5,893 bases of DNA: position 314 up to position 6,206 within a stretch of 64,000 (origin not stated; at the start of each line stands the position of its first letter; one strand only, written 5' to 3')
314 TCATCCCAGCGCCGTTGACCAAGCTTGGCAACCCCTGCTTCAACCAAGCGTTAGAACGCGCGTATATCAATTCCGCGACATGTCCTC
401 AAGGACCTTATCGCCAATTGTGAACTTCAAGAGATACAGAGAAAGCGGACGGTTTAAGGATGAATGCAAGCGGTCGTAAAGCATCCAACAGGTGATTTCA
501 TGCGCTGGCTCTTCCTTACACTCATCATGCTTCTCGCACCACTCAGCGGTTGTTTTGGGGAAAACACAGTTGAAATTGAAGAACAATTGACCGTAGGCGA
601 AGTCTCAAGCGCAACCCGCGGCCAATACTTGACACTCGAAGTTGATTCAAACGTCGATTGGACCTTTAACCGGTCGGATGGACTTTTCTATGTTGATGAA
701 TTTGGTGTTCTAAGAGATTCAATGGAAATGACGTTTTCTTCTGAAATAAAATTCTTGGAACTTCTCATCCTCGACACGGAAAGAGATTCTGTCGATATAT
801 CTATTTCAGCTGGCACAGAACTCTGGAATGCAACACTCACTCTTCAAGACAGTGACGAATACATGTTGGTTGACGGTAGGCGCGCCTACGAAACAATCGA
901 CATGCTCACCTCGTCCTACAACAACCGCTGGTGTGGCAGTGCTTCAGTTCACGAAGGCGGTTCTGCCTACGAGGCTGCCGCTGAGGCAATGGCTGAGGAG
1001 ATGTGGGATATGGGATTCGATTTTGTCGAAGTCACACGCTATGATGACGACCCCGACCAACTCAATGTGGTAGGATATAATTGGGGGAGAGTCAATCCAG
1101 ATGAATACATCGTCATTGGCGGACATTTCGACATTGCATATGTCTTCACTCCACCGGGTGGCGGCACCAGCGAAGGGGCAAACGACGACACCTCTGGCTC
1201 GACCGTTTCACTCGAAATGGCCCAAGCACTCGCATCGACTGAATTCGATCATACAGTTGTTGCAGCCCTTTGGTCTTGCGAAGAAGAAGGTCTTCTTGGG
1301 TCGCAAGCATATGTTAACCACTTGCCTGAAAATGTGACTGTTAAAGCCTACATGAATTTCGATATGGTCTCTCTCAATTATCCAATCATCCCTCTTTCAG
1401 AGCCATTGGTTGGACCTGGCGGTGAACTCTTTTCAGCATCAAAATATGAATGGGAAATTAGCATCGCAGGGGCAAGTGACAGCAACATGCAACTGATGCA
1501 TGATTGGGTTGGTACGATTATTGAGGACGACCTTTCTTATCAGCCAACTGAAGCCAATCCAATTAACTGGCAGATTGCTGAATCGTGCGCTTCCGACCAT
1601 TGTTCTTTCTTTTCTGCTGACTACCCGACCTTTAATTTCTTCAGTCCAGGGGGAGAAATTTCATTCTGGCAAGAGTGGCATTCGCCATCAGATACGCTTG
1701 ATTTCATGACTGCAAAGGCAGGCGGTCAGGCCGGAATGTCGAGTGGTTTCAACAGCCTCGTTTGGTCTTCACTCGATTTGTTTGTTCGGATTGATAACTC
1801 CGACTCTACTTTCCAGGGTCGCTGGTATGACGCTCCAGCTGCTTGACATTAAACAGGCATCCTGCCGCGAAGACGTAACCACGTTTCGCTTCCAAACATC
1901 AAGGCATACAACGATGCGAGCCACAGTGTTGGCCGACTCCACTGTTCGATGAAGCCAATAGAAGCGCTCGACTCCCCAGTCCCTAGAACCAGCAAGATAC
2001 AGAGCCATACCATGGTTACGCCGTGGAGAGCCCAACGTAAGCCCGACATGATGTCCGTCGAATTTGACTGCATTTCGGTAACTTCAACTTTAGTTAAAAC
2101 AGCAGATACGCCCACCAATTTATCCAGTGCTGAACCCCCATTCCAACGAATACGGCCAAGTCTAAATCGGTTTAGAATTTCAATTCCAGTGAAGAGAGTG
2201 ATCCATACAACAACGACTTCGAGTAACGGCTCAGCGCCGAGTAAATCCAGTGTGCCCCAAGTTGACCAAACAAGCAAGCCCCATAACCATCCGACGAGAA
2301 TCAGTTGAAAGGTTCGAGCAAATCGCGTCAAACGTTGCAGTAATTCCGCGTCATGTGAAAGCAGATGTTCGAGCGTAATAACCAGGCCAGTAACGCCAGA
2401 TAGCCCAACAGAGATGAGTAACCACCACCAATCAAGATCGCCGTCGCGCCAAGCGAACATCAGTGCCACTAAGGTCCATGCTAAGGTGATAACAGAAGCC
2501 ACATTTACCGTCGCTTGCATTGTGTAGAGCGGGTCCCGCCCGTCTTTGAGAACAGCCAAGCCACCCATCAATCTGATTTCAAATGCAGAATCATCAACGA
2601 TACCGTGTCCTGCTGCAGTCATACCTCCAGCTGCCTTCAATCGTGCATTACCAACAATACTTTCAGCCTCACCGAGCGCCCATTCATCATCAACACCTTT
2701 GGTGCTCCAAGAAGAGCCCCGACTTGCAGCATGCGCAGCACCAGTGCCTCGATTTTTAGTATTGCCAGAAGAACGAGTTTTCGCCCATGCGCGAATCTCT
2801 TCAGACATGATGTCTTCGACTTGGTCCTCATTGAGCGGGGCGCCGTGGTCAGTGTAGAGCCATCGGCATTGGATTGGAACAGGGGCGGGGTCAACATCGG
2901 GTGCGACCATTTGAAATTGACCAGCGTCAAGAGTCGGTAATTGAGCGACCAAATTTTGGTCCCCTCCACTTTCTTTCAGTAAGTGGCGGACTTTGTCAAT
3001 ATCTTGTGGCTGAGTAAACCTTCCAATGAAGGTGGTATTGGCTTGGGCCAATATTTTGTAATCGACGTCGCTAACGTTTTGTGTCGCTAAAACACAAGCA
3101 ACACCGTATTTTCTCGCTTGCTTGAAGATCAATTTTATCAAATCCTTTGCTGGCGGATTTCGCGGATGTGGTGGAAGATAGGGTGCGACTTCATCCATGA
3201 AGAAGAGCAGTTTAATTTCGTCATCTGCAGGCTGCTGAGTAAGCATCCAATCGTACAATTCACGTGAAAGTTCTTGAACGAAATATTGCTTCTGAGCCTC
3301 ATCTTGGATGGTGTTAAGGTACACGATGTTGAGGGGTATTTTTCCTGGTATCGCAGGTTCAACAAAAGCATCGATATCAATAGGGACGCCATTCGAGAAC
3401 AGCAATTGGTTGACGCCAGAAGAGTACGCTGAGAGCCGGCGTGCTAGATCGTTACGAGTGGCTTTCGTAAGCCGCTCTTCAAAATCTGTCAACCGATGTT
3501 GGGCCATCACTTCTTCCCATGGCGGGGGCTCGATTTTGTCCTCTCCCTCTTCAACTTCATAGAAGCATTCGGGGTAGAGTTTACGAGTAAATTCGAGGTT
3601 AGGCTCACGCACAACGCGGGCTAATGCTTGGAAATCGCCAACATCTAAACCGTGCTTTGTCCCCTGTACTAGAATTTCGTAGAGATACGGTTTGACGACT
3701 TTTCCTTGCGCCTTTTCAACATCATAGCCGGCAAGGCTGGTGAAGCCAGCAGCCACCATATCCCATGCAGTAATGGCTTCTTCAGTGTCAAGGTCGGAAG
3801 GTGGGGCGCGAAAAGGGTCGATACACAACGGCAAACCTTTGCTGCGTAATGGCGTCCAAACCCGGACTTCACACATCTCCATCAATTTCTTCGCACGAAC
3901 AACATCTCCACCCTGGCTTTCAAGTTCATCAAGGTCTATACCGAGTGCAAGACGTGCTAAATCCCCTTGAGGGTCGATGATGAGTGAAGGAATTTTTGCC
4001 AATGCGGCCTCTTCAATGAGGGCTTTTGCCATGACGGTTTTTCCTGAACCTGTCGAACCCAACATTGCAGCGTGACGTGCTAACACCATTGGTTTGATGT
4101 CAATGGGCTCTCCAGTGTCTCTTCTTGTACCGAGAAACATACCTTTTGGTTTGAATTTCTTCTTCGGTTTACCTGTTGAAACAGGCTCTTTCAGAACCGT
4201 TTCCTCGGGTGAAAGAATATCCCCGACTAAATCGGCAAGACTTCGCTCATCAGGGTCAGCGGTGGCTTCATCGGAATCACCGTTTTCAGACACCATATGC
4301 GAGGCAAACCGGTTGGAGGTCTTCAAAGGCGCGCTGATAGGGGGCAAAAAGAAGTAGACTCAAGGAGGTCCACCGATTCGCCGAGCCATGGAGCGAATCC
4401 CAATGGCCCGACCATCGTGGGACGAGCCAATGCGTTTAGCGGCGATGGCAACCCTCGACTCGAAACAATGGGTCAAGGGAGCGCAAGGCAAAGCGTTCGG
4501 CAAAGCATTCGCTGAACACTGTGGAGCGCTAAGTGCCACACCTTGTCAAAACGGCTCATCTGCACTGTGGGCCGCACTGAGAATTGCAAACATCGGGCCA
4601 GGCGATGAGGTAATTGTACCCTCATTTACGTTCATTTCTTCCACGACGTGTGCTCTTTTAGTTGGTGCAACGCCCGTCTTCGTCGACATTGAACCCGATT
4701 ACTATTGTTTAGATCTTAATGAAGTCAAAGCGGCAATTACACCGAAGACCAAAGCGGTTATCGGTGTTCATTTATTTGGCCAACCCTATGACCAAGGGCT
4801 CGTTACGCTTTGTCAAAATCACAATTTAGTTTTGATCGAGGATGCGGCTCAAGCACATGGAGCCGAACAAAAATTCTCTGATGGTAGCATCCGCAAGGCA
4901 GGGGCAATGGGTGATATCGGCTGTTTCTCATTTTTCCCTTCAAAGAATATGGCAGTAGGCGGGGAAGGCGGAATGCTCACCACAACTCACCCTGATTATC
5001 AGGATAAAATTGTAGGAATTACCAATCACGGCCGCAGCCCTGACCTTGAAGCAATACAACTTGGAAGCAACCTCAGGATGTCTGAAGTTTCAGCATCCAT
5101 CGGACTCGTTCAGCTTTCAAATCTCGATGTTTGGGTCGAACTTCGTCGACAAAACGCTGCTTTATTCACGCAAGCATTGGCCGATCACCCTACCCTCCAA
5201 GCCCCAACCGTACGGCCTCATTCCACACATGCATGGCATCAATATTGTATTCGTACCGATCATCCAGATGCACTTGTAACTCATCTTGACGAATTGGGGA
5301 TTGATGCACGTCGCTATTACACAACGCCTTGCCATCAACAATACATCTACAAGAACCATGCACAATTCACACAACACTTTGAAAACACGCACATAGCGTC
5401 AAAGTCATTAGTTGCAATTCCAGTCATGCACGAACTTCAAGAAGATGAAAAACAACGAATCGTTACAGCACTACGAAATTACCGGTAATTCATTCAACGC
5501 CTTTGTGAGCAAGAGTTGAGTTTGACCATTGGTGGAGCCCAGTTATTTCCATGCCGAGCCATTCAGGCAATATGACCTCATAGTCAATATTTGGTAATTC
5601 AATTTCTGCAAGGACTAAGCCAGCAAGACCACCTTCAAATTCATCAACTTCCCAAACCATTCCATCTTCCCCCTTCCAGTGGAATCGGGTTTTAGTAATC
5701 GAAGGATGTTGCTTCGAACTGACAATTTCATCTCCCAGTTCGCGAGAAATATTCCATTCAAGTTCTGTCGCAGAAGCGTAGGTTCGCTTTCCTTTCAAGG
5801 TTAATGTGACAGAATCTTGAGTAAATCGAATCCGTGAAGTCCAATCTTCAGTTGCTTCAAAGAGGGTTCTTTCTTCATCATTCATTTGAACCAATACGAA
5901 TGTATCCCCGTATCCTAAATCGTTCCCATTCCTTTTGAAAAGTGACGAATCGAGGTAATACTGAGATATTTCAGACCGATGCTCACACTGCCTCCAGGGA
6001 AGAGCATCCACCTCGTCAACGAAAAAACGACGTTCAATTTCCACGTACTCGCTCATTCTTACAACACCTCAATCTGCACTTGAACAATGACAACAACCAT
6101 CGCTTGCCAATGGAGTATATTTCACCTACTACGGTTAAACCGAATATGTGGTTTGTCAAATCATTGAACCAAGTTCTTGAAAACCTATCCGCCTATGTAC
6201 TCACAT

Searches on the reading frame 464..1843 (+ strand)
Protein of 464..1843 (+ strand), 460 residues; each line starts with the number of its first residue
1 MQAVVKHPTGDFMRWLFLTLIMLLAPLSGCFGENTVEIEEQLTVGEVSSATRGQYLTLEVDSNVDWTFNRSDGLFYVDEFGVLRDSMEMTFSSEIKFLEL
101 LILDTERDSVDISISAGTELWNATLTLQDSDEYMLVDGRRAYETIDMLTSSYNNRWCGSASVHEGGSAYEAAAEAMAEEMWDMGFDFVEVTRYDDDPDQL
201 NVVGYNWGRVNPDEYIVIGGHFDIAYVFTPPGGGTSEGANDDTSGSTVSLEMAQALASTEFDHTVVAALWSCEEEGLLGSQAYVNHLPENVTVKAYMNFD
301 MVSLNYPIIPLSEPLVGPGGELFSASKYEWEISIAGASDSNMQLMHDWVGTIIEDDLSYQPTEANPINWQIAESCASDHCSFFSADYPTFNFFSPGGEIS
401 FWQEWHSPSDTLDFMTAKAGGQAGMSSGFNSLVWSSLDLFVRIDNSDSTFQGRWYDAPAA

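Call 12: search_protein_families(library=pfam, proteins=[window:464-1843:+], max_evalue=0.00001)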
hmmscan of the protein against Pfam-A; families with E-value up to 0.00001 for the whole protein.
window:464-1843:+ (460 aa): 1 family
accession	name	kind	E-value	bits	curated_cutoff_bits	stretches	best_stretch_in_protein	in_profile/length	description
PF04389.22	Peptidase_M28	-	4e-27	95.6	21.3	1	208-418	7-180/193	Peptidase family M28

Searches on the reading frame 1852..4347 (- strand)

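Call 12: search_protein_families(library=pfam, proteins=[window:1852-4347:-], max_evalue=0.00001)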
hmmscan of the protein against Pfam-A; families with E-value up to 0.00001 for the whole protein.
window:1852-4347:- (832 aa): 4 families
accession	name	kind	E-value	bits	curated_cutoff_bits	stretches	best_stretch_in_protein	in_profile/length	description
PF01935.23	DUF87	-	1.7e-11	45.1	23.2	1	81-362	15-218/220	Helicase HerA, central domain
PF10412.15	TrwB_AAD_bind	-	2.4e-08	33.7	20.5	0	86-130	11-55/387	Type IV secretion-system coupling protein DNA-binding domain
PF05872.18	HerA_C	-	4.6e-07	29.3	22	0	76-174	7-106/502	Helicase HerA-like C-terminal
PF12846.13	AAA_10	-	6.2e-06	25.9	27.5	0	90-129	21-60/362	AAA-like domain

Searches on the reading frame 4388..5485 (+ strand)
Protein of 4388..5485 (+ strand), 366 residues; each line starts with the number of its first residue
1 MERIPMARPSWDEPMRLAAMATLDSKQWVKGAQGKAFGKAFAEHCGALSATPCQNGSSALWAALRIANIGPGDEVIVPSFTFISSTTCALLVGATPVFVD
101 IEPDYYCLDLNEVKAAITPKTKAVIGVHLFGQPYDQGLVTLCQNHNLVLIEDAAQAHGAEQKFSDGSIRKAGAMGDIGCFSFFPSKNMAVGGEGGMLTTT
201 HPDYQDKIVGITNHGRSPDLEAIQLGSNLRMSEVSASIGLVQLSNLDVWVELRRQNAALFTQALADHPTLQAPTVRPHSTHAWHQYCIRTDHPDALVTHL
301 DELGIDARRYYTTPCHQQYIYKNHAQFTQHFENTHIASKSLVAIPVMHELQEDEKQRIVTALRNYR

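Call 12: search_protein_families(library=pfam, proteins=[window:4388-5485:+], max_evalue=0.00001)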
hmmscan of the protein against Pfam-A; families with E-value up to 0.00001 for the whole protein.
window:4388-5485:+ (366 aa): 1 family
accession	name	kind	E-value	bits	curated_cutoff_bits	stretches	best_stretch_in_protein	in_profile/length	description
PF01041.23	DegT_DnrJ_EryC1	-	1.8e-103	347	19.8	1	18-363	10-360/360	DegT/DnrJ/EryC1/StrS aminotransferase family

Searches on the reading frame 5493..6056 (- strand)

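Call 45: search_protein_families(library=pfam, proteins=[window:5493-6056:-], max_evalue=0.0001)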
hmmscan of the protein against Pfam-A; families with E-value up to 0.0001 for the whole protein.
window:5493-6056:- (188 aa): 1 family
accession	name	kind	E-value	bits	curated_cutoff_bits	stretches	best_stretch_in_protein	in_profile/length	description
PF01928.26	CYTH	-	2e-05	24.9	23.2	0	75-170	55-159/179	CYTH domain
